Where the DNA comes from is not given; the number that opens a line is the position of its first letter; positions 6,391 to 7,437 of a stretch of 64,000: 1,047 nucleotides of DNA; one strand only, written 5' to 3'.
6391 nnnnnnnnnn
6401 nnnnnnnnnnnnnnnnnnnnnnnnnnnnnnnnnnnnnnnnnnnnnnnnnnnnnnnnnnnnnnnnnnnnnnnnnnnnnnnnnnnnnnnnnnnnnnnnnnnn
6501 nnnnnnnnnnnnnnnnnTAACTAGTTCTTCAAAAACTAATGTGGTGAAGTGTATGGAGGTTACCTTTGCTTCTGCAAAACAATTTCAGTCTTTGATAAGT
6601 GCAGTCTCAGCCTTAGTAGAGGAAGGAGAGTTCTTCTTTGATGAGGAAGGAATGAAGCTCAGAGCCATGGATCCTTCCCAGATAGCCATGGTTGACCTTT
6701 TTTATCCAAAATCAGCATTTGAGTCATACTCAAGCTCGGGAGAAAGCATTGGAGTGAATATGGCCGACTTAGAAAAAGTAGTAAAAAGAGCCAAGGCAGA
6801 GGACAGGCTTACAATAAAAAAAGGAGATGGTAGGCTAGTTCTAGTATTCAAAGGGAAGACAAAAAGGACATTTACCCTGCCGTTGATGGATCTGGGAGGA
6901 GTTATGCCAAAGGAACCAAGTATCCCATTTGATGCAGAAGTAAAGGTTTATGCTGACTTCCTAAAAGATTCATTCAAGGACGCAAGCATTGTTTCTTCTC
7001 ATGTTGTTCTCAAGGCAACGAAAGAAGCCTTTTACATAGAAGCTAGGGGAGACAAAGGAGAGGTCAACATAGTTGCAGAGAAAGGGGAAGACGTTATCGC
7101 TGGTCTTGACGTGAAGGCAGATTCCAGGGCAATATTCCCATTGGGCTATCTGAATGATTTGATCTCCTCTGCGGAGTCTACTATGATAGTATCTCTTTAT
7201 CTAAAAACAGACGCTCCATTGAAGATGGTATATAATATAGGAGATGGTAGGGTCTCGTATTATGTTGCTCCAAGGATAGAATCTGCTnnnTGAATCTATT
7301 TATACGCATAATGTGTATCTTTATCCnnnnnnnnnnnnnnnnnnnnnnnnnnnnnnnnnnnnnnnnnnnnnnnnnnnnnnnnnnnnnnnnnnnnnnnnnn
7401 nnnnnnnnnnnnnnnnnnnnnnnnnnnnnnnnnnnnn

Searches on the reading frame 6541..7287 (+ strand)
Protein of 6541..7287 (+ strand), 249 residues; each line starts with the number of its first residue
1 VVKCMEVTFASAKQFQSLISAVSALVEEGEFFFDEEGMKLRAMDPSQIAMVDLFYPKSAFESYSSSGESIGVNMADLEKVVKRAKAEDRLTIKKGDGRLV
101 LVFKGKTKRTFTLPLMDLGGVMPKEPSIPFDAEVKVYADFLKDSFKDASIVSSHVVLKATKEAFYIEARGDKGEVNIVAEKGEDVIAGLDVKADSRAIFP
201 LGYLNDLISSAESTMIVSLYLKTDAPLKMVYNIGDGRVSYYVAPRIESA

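Call 3: search_protein_families(library=pfam, proteins=[window:6541-7287:+], max_evalue=0.01)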
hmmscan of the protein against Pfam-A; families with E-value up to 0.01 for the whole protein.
window:6541-7287:+ (249 aa): 2 families
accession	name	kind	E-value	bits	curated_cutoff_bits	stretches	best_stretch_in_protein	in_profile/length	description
PF00705.23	PCNA_N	-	3.4e-15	56.3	20.3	1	5-109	2-109/127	Proliferating cell nuclear antigen, N-terminal domain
PF02747.20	PCNA_C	-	5.5e-09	36.7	23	1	127-244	4-126/128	Proliferating cell nuclear antigen, C-terminal domain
